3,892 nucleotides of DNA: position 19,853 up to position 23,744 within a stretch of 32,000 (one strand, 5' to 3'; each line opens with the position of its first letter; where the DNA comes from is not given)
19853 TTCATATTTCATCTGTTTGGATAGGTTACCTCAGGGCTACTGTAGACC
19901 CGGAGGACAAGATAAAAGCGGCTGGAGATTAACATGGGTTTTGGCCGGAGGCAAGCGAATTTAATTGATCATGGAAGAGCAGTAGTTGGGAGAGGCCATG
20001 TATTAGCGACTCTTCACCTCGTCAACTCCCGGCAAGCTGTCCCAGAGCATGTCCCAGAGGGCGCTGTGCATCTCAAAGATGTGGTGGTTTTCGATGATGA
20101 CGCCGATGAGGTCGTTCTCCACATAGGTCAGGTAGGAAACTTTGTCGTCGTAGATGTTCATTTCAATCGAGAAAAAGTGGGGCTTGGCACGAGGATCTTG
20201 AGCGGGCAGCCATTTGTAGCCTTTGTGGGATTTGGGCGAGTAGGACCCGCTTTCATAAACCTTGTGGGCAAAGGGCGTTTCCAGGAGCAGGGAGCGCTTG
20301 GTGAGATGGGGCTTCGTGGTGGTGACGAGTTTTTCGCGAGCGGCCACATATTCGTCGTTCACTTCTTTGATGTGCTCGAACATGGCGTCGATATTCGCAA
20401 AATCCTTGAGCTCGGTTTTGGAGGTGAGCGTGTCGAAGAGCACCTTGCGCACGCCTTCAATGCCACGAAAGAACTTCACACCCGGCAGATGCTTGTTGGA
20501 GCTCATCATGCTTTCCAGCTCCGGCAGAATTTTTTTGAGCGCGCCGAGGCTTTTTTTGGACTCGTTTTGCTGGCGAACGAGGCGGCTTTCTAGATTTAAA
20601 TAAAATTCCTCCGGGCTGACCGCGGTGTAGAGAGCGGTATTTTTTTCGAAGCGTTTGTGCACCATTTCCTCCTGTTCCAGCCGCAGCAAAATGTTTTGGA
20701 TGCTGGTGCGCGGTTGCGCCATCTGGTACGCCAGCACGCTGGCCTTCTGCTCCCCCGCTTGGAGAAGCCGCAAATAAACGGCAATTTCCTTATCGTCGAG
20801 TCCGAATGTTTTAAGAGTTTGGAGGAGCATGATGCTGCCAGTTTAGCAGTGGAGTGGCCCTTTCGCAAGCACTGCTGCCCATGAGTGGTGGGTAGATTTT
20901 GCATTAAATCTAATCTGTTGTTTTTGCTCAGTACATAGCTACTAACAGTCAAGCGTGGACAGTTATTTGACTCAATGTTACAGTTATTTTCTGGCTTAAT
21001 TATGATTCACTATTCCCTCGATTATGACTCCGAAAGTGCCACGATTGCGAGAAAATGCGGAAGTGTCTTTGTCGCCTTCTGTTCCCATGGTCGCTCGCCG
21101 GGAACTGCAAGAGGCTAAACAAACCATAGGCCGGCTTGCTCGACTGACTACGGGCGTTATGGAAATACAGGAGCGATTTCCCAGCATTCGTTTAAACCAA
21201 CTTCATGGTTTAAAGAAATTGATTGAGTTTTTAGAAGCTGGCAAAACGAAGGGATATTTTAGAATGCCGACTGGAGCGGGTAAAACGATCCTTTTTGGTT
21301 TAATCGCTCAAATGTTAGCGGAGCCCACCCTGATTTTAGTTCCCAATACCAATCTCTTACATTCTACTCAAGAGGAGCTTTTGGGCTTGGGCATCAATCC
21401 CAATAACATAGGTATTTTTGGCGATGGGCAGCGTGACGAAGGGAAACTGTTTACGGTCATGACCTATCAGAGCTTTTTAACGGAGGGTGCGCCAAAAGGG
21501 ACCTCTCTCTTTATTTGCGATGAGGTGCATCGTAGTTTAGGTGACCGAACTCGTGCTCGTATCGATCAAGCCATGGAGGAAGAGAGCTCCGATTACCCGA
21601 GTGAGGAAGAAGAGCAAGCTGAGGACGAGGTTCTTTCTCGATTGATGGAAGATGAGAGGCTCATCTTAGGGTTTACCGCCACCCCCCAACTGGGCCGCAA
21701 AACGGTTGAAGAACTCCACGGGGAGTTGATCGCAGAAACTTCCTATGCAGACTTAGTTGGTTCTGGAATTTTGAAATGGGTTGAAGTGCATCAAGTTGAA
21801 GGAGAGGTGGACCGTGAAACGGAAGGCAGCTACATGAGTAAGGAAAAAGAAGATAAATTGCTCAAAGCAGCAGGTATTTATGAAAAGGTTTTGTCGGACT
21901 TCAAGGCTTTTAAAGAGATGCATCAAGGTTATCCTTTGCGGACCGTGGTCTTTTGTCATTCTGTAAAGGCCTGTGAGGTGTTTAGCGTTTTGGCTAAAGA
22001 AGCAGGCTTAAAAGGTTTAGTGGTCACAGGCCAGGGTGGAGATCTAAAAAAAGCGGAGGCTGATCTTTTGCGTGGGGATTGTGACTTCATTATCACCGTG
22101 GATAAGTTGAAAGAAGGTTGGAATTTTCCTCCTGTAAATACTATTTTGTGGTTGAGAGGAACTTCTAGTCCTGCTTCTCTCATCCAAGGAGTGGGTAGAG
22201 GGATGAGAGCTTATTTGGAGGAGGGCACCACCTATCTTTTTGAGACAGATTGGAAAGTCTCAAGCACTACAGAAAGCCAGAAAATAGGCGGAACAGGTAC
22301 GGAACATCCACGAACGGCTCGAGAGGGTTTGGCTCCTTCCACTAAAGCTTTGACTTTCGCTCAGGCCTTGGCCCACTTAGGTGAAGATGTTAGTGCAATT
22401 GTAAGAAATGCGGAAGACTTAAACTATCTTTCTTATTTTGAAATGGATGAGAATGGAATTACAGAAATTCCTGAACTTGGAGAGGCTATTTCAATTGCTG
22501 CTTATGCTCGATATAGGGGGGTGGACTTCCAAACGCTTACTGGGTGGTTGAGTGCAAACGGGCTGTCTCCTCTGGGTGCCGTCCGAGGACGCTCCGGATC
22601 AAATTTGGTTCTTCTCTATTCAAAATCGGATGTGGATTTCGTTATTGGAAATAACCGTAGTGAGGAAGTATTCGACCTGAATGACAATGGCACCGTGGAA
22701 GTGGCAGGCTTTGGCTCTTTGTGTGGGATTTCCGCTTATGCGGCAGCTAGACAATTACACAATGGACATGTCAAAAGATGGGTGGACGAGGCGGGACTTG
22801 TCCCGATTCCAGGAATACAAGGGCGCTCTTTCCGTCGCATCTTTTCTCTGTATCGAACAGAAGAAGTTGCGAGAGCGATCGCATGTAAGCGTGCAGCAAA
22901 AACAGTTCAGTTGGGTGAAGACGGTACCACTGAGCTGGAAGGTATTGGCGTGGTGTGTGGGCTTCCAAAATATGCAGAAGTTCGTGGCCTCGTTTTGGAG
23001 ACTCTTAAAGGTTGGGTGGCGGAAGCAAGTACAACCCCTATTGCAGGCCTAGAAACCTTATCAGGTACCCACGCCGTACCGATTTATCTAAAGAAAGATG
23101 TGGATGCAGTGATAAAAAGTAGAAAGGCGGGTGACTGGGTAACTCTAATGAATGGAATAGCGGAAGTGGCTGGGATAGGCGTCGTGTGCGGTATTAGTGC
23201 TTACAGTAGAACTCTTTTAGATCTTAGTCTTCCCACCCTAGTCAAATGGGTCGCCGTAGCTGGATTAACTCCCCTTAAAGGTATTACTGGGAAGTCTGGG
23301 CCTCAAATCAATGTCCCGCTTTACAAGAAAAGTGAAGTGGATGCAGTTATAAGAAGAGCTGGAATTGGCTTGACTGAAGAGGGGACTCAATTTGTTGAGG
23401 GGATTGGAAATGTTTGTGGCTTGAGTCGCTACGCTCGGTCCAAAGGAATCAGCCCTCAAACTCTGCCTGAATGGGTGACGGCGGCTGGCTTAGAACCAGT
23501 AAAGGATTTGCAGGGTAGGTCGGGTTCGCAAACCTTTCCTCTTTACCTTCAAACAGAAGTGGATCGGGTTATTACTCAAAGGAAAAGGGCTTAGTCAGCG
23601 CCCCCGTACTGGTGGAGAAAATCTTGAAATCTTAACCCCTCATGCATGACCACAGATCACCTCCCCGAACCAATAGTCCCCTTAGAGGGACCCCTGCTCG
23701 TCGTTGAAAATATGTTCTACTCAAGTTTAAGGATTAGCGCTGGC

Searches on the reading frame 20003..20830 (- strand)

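Call 7: search_protein_families(library=pfam, proteins=[window:20003-20830:-], max_evalue=0.001)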
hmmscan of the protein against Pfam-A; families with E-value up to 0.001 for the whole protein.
window:20003-20830:- (275 aa): 1 family
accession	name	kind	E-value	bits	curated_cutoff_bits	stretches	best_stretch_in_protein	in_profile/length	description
PF01978.25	TrmB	-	1.1e-11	44.8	25.6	1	6-74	1-68/68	Sugar-specific transcriptional regulator TrmB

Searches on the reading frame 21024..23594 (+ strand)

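Call 7: search_protein_families(library=pfam, proteins=[window:21024-23594:+], max_evalue=0.001)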
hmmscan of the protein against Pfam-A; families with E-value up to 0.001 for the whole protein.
window:21024-23594:+ (856 aa): 3 families
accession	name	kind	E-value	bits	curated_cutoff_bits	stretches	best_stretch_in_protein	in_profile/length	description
PF04851.21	ResIII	-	4.4e-18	66.2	22.5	1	55-222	4-163/164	Type III restriction enzyme, res subunit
PF00271.37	Helicase_C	-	4.6e-09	37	23.5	1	300-396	11-109/110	Helicase conserved C-terminal domain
PF00270.35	DEAD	-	2.1e-07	31.3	26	1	79-222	19-161/167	DEAD/DEAH box helicase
